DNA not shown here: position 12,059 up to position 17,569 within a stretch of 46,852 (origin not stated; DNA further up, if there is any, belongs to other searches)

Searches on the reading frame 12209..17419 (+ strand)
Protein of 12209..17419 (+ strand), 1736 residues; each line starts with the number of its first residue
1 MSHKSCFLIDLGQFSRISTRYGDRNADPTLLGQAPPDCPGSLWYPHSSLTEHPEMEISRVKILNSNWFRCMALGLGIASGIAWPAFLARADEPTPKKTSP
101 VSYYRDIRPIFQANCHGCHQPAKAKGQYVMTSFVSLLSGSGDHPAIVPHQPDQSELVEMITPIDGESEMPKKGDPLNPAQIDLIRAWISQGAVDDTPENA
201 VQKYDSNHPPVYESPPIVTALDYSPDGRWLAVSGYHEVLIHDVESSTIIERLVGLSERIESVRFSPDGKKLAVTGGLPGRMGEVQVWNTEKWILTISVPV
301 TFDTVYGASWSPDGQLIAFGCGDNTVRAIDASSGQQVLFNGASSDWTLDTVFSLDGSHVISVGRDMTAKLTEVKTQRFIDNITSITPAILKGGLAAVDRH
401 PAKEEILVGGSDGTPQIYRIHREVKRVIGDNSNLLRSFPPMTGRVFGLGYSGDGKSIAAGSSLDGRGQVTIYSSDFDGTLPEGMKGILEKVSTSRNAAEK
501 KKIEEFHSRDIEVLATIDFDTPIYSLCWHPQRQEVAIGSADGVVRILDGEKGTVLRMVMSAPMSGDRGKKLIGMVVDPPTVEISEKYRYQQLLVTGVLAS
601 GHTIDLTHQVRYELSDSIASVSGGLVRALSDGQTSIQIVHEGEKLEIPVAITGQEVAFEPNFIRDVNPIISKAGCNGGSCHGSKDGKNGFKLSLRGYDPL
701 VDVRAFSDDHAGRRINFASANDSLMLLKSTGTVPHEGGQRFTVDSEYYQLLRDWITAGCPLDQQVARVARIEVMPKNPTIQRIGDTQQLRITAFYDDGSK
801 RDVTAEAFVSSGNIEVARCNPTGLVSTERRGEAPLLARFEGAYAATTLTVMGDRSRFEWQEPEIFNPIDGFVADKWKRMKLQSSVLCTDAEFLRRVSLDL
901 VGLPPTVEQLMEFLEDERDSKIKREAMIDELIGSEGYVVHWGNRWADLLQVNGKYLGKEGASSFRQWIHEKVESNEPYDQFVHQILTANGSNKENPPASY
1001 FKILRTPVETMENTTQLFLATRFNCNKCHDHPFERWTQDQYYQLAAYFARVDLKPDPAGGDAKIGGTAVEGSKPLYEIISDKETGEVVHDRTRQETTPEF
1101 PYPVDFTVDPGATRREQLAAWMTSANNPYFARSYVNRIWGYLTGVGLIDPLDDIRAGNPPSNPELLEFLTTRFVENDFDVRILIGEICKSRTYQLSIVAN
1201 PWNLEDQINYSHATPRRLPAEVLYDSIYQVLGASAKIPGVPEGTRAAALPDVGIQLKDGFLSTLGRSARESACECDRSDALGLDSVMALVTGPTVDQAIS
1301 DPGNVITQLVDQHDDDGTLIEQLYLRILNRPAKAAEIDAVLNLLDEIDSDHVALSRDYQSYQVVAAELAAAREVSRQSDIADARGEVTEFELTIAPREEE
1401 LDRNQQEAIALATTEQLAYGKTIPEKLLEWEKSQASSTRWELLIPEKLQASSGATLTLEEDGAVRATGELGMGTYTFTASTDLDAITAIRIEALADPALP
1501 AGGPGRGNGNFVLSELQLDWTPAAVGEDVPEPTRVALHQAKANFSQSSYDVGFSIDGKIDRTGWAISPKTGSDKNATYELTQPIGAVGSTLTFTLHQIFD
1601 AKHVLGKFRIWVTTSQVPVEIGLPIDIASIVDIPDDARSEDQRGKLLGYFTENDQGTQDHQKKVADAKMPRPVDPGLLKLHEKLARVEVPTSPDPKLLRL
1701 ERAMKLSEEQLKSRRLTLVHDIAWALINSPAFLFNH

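Call 82: search_protein_families(library=pfam, proteins=[window:12209-17419:+], max_evalue=0.00001)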
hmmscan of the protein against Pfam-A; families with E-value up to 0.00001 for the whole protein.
window:12209-17419:+ (1736 aa): 19 families
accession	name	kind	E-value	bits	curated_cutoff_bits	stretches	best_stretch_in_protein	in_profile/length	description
PF07583.16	PSCyt2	-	2.3e-46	158.8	29.8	1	867-1051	1-207/209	Protein of unknown function (DUF1549)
PF07587.16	PSD1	-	8e-37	127.4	28.5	1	1114-1343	1-243/244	Protein of unknown function (DUF1553)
PF25174.1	Beta-prop_THOC3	-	1.4e-24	87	305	1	218-462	5-233/272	THOC3 beta-propeller domain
PF00400.38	WD40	-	1.3e-18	67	27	0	304-327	13-36/39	WD domain, G-beta repeat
PF23414.1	Beta-prop_EML_2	-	1.7e-16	60.9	90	0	282-373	20-110/266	Echinoderm microtubule-associated protein second beta-propeller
PF25173.1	Beta-prop_WDR3_1st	-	1.2e-15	58.1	154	1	229-420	2-184/184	WDR3 first beta-propeller domain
PF12894.13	ANAPC4_WD40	-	3.6e-15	56.4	22.9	0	297-337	33-73/91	Anaphase-promoting complex subunit 4 WD40 domain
PF24807.1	WD40_CDC20-Fz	-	2.7e-13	50.3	200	1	214-335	50-168/292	CDC20/Fizzy WD40 domain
PF24814.1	WD40_Prp19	-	8.4e-13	48.4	320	0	218-288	138-205/281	Prp19 WD40 domain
PF07635.16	PSCyt1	-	1.6e-12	48.2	22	1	115-173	1-59/59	Planctomycete cytochrome C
PF23775.1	Beta-prop_RIG_2nd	-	8.8e-11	42.2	80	0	516-558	33-75/278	RIG second beta-propeller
PF24817.1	WD40_WDHD1_1st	-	1.5e-10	41.2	109.9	1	218-383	89-261/291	WDHD1 first WD40 domain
PF25168.1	Beta-prop_WDR36-Utp21_2nd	-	8e-10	39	84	0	218-274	243-299/335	WDR36/Utp21 second beta-propeller domain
PF23393.2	Beta-prop_WDR90_POC16_2nd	-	2.3e-08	34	60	0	218-275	225-284/291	WDR90/POC16, second beta-propeller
PF24805.1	EIF3I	-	6.2e-08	32.6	200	0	231-387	69-231/324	EIF3I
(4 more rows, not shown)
